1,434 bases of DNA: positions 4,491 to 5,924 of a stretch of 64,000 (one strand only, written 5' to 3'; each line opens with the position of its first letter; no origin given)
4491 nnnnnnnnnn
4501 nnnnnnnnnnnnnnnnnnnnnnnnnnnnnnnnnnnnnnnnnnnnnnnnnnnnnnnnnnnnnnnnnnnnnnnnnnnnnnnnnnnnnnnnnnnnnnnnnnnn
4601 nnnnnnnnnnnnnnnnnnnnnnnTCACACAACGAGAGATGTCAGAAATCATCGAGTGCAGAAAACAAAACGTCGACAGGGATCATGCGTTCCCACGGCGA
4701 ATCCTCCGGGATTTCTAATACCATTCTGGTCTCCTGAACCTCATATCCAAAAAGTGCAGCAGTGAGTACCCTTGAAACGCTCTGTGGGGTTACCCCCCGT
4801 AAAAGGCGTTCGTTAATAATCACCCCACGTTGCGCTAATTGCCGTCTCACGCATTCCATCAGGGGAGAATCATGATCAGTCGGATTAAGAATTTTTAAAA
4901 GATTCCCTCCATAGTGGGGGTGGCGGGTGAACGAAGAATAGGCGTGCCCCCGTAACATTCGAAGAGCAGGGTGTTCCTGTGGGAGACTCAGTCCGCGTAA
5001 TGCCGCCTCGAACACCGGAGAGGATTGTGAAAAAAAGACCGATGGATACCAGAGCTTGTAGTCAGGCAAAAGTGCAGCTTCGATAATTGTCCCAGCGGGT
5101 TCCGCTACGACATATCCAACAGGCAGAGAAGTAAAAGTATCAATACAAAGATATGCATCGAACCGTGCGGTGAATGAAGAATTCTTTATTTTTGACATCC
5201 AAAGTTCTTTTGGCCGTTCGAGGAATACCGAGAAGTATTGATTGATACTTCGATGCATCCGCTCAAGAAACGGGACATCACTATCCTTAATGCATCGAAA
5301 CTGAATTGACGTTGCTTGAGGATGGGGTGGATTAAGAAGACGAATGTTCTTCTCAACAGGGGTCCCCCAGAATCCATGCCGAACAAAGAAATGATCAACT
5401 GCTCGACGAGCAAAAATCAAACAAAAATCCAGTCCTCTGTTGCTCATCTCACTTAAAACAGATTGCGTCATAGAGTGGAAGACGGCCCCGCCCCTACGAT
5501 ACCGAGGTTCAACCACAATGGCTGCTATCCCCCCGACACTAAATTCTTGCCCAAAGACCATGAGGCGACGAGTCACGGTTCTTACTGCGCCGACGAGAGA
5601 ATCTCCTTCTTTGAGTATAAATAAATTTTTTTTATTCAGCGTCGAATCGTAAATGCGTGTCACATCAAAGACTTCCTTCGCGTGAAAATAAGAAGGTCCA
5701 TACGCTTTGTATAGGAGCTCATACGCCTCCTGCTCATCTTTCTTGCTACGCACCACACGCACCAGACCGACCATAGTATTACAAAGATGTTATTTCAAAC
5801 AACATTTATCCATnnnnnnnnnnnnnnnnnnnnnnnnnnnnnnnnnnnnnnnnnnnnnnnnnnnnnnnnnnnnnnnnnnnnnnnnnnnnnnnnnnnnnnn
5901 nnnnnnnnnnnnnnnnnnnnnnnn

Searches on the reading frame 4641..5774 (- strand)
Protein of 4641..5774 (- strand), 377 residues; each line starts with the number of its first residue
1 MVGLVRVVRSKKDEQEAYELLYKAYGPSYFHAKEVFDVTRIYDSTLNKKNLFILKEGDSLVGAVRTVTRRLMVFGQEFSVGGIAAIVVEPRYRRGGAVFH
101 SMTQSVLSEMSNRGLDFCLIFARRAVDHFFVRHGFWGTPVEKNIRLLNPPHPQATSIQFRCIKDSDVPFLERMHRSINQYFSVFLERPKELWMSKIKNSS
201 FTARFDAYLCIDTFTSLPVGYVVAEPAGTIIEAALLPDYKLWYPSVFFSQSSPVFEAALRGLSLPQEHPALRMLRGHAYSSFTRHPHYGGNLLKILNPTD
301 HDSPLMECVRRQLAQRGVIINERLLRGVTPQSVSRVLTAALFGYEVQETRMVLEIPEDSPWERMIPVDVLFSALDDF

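Call 11: search_protein_families(library=pfam, proteins=[window:4641-5774:-], max_evalue=0.001)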
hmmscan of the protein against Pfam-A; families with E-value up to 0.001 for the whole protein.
window:4641-5774:- (377 aa): 1 family
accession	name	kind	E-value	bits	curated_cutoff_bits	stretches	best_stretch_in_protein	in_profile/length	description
PF13527.13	Acetyltransf_9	-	4.9e-13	49.6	25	1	11-124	7-115/127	Acetyltransferase (GNAT) domain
